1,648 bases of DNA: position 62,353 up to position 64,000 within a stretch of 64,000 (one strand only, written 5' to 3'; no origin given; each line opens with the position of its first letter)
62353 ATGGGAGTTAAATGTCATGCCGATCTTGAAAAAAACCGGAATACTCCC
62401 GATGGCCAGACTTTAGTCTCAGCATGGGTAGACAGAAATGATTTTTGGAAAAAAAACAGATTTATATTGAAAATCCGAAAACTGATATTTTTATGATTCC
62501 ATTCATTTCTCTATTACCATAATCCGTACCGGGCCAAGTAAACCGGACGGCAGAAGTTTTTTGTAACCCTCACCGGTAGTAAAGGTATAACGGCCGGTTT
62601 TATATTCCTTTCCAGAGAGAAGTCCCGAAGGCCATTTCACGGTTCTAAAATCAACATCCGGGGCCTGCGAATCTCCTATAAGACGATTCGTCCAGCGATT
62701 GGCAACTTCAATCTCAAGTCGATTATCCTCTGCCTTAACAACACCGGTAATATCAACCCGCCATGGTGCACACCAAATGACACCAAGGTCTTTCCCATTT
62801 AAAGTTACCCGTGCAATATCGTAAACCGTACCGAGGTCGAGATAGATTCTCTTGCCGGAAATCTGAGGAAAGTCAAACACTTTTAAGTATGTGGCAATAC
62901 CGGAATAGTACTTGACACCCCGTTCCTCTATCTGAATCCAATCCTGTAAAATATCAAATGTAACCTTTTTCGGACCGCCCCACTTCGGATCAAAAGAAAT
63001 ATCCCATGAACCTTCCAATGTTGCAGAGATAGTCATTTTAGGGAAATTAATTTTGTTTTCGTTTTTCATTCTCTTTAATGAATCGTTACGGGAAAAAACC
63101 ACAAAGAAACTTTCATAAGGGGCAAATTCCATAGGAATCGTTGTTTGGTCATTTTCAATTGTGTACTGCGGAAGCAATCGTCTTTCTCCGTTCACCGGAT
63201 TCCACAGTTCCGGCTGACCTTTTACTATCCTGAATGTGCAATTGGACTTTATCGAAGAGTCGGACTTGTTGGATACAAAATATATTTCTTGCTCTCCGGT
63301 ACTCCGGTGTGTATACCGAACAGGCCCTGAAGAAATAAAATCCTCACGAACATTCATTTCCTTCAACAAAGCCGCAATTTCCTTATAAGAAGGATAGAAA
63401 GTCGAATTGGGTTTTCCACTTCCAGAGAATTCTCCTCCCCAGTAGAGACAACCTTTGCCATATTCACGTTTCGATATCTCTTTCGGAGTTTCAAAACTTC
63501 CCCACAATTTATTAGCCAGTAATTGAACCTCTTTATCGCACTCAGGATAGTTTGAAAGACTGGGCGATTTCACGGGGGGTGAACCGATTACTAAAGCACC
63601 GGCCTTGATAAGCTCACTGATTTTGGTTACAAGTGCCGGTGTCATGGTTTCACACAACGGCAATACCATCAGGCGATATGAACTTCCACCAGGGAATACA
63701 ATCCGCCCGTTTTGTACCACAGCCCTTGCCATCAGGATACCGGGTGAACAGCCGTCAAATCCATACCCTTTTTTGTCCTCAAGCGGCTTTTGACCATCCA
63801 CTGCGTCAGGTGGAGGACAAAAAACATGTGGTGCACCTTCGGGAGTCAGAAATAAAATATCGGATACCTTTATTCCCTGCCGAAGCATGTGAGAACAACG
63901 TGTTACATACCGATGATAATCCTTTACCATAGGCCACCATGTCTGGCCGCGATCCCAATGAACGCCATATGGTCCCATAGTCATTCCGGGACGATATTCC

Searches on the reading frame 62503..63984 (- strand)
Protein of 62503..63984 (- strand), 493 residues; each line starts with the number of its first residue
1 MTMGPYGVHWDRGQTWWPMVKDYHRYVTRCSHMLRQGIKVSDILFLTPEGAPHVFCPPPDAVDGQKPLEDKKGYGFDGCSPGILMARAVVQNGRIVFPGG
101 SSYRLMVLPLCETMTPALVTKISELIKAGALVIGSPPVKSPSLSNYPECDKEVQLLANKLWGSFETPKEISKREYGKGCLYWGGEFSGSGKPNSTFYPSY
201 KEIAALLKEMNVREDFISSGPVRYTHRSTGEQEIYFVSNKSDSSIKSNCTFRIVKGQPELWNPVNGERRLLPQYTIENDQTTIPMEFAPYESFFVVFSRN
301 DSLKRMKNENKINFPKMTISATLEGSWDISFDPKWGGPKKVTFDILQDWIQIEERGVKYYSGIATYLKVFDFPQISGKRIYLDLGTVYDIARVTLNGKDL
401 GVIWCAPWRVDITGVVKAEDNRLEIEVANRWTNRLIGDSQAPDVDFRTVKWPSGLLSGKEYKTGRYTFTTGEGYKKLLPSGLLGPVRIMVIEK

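Call 26: search_protein_families(library=ncbifam, proteins=[window:62503-63984:-], max_evalue=0.00001)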
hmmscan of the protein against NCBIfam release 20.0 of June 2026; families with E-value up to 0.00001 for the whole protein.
window:62503-63984:- (493 aa): 2 families
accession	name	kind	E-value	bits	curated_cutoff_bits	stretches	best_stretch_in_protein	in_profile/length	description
NF045579.1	rhamnoside_JR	domain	7e-42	142.5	50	1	323-442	1-122/123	glycosylhydrolase-like jelly roll fold domain-containing protein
NF049897.1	AlphaRhamBT4145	equivalog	1.1e-36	126.2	1300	1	71-489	507-896/897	alpha-L-rhamnosidase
